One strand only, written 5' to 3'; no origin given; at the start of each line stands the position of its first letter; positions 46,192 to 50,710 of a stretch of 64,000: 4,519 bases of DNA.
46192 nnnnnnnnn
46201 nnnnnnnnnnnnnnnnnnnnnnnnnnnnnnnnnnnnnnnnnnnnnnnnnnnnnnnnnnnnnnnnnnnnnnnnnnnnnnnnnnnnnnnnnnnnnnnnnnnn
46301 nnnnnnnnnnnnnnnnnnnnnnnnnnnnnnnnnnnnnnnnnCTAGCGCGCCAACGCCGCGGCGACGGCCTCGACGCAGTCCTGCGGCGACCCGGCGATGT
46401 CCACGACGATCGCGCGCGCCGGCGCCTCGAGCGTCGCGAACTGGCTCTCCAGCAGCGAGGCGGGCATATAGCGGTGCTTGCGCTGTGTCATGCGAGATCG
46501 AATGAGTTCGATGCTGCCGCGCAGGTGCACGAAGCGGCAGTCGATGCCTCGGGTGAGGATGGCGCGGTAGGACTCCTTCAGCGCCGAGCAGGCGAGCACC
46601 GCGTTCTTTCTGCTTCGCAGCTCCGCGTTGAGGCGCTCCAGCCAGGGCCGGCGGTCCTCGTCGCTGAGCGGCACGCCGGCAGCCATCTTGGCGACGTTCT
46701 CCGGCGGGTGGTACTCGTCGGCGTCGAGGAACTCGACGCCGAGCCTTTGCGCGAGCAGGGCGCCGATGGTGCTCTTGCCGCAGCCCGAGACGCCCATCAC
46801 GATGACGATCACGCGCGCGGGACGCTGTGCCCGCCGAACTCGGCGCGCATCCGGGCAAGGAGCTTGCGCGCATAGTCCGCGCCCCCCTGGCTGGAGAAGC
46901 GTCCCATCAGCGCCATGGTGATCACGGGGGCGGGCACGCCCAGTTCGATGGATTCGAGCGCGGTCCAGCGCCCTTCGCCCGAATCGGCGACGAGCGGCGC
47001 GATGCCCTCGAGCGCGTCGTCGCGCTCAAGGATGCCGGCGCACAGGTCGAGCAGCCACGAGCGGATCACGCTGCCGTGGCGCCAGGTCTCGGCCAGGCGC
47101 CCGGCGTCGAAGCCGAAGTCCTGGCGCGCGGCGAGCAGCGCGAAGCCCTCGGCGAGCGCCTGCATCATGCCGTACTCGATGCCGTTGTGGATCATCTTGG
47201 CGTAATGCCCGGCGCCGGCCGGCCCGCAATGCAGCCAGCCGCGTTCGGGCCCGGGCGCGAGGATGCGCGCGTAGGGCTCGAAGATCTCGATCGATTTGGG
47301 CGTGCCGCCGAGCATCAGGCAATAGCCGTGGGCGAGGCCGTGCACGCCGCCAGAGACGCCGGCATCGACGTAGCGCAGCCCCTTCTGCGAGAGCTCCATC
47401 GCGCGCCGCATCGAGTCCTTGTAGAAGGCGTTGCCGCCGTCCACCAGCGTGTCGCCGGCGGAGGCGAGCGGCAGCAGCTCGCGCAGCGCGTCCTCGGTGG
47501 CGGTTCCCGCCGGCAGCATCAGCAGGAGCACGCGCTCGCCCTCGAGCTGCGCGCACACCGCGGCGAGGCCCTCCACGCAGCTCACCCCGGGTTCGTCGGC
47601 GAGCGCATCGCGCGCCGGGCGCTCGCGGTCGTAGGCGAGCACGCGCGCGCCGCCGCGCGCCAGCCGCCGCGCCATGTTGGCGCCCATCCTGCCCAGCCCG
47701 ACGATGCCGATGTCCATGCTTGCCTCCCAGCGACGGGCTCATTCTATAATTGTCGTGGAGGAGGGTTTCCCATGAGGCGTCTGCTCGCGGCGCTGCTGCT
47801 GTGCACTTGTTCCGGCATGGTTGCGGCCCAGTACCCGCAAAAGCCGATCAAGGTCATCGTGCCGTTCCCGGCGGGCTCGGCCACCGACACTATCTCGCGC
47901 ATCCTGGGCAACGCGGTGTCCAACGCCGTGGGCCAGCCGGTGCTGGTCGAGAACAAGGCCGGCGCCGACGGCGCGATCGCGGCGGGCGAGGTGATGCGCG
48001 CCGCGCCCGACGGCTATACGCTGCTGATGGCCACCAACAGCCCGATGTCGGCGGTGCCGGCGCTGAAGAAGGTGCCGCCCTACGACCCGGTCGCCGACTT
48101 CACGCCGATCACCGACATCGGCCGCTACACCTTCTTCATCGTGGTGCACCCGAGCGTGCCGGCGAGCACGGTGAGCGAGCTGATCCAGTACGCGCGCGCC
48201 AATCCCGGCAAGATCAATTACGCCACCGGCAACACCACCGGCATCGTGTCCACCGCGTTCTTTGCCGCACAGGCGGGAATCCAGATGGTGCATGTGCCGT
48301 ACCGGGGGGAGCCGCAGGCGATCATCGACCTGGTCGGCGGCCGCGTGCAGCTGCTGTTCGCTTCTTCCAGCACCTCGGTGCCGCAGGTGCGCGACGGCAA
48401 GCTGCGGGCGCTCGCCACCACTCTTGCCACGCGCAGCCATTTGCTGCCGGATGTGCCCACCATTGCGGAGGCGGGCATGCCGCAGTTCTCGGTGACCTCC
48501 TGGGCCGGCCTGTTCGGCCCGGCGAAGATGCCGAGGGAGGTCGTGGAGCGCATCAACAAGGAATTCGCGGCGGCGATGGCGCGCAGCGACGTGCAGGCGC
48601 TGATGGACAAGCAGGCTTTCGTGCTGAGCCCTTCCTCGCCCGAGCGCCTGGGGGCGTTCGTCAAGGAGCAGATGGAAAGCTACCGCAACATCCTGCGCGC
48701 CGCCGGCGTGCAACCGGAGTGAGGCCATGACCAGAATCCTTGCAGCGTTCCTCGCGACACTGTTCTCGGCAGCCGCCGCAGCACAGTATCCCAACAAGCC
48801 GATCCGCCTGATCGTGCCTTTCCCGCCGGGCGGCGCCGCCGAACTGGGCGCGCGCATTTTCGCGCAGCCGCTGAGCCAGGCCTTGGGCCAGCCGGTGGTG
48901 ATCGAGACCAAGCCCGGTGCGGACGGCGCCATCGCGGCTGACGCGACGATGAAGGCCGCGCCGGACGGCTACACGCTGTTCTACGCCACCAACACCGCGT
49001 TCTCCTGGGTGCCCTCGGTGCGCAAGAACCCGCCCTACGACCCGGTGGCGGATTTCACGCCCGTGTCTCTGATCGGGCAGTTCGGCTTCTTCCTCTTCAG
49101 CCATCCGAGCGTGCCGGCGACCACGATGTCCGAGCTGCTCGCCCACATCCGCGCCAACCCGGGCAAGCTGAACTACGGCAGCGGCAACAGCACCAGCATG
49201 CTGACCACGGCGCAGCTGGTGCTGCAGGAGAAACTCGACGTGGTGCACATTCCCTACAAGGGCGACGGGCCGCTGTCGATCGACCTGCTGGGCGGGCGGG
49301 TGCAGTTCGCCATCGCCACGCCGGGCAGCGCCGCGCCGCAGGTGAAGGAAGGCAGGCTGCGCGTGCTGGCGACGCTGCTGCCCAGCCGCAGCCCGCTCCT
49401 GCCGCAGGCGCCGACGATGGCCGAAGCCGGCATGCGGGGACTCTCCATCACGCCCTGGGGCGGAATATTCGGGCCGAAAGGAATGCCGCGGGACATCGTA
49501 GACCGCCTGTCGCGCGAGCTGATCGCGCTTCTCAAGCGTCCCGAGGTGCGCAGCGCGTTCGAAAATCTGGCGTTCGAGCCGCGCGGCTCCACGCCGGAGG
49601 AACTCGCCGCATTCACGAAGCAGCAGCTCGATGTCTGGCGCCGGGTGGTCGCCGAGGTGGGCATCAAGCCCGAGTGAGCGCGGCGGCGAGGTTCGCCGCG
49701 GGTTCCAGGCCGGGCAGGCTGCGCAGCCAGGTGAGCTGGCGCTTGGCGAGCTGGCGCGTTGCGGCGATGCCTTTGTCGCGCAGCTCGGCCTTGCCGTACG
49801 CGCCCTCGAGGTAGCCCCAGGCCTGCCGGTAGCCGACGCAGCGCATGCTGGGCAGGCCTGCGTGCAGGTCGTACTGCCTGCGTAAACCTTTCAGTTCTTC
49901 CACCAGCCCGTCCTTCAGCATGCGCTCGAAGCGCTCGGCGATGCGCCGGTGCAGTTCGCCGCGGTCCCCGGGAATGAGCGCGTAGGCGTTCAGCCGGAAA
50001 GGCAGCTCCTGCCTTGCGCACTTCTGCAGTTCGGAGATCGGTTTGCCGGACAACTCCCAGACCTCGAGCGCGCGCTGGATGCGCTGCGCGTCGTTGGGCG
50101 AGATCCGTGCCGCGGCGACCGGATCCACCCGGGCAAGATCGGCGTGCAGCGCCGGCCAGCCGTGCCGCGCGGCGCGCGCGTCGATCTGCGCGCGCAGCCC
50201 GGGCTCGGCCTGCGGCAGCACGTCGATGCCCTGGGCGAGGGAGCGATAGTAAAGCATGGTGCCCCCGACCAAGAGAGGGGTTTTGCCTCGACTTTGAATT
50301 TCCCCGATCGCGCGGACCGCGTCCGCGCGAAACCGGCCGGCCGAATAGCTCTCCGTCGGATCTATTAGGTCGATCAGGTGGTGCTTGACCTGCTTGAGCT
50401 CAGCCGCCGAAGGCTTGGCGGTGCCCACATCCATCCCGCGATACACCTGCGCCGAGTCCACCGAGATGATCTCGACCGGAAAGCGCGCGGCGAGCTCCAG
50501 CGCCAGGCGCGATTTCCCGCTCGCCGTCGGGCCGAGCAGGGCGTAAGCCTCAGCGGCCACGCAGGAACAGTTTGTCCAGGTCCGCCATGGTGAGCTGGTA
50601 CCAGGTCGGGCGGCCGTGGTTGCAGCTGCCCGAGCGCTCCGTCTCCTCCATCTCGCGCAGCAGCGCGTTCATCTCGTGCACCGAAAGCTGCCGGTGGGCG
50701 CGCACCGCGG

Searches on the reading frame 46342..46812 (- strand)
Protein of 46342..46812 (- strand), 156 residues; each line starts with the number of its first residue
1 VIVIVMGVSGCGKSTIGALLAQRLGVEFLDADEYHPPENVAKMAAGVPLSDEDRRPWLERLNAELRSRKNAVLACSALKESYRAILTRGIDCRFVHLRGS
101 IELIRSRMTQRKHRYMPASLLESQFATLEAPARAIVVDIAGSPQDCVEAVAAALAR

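Call 67: search_protein_families(library=pfam, proteins=[window:46342-46812:-], max_evalue=0.01)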
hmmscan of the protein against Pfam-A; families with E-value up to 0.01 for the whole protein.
window:46342-46812:- (156 aa): 10 families
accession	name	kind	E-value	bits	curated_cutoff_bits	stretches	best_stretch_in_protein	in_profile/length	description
PF01202.28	SKI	-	3.7e-12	47.1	22.1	1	10-115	2-109/159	Shikimate kinase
PF13671.12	AAA_33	-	1.8e-08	35.2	27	1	3-130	2-142/143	AAA domain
PF13238.12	AAA_18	-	1.3e-05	26.1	29.4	1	3-112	1-112/128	AAA domain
PF02224.24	Cytidylate_kin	-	0.00012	22.4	26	1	6-115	4-109/211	Cytidylate kinase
PF13189.12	Cytidylate_kin2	-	0.0018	18.9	28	1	8-32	7-31/176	Cytidylate kinase-like family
PF13401.12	AAA_22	-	0.0037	18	27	1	2-71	7-64/130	AAA domain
PF01121.26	CoaE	-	0.0066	16.6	27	0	2-34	2-33/180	Dephospho-CoA kinase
PF13521.12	AAA_28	-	0.0069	17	27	0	3-34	2-31/164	AAA domain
PF01712.25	dNK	-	0.0095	16.1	27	0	5-30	3-28/203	Deoxynucleoside kinase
PF09848.15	SLFN-g3_helicase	-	0.01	15.6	24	0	2-24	3-25/354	Schlafen group 3, DNA/RNA helicase domain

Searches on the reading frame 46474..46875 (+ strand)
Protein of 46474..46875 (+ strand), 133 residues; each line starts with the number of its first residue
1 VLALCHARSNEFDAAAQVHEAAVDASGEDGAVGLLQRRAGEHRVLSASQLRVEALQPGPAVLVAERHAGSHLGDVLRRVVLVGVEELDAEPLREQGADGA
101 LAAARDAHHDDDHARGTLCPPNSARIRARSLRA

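Call 25: search_protein_families(library=pfam, proteins=[window:46474-46875:+], max_evalue=1)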
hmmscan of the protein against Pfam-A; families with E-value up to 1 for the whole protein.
window:46474-46875:+ (133 aa): 1 family
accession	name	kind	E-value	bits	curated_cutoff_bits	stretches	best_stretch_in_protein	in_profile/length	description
PF13176.12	TPR_7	-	0.085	13.4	27.9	1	2-25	5-28/36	Tetratricopeptide repeat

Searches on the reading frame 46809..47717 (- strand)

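Call 9: search_protein_families(library=pfam, proteins=[window:46809-47717:-])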
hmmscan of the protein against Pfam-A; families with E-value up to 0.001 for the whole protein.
window:46809-47717:- (302 aa): 4 families
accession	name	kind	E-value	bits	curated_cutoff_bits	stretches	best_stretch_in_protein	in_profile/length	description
PF03446.21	NAD_binding_2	-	1.2e-34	120.1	21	1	2-148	1-147/161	NAD binding domain of 6-phosphogluconate dehydrogenase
PF00393.24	6PGD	-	2.9e-22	79.8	27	1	170-277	1-114/290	6-phosphogluconate dehydrogenase, C-terminal domain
PF02826.25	2-Hacid_dh_C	-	9.7e-07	28.8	25.1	1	2-78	38-109/178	D-isomer specific 2-hydroxyacid dehydrogenase, NAD binding domain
PF03807.23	F420_oxidored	-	1.6e-06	29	21.6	1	3-93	2-90/94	NADP oxidoreductase coenzyme F420-dependent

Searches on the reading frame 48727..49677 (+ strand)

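Call 9: search_protein_families(library=pfam, proteins=[window:48727-49677:+])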
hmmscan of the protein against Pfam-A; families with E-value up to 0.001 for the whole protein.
window:48727-49677:+ (316 aa): 1 family
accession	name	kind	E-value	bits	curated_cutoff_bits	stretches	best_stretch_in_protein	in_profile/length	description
PF03401.19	TctC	-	2.4e-59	201.5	27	1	42-312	2-273/274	Tripartite tricarboxylate transporter family receptor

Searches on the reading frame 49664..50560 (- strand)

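Call 9: search_protein_families(library=pfam, proteins=[window:49664-50560:-])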
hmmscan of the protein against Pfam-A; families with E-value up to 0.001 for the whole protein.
window:49664-50560:- (298 aa): 2 families
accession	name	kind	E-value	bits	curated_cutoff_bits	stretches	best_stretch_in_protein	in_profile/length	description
PF01715.23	IPPT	-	1.3e-87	293.9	23.6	1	38-281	1-242/243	IPP transferase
PF01745.22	IPT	-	6.8e-09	35.9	20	1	4-63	2-61/233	Isopentenyl transferase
